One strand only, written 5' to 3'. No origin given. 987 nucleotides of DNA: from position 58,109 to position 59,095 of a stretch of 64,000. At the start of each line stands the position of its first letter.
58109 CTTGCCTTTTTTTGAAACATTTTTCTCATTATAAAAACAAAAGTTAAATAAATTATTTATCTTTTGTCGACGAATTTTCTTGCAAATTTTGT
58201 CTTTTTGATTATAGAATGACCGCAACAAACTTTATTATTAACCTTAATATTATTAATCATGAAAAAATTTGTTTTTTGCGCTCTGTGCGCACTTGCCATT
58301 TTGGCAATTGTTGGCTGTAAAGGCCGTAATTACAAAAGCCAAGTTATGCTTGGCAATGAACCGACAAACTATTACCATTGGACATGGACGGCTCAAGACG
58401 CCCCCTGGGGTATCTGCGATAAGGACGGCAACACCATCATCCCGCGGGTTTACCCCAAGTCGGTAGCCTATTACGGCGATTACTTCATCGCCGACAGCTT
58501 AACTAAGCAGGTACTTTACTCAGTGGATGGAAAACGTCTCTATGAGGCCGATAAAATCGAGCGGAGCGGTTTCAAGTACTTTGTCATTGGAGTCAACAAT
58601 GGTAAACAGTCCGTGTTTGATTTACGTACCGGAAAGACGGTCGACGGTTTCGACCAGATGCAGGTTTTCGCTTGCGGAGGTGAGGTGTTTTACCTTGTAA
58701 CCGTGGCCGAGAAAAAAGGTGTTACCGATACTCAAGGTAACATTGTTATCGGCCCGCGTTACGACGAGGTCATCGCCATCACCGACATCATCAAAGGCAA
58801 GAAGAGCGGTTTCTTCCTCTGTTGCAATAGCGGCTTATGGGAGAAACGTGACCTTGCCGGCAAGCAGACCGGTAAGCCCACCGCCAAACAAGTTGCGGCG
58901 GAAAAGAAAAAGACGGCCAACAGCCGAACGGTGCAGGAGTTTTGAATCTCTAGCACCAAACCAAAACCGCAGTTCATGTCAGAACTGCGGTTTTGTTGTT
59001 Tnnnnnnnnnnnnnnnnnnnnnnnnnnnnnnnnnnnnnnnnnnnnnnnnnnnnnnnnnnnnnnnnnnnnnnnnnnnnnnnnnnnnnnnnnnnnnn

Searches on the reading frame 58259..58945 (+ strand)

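Call 83: search_protein_families(library=pfam, proteins=[window:58259-58945:+], max_evalue=0.001)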
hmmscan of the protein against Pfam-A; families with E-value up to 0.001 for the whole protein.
window:58259-58945:+ (228 aa): 2 families
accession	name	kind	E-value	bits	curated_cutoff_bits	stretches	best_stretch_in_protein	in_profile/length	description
PF14903.11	WG_beta_rep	-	1.4e-06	28.7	25.6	0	157-171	5-19/35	WG containing repeat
PF23728.1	Tubby_C_like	-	0.00095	19.6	24.4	0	44-130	9-98/172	Tubby C-terminal like domain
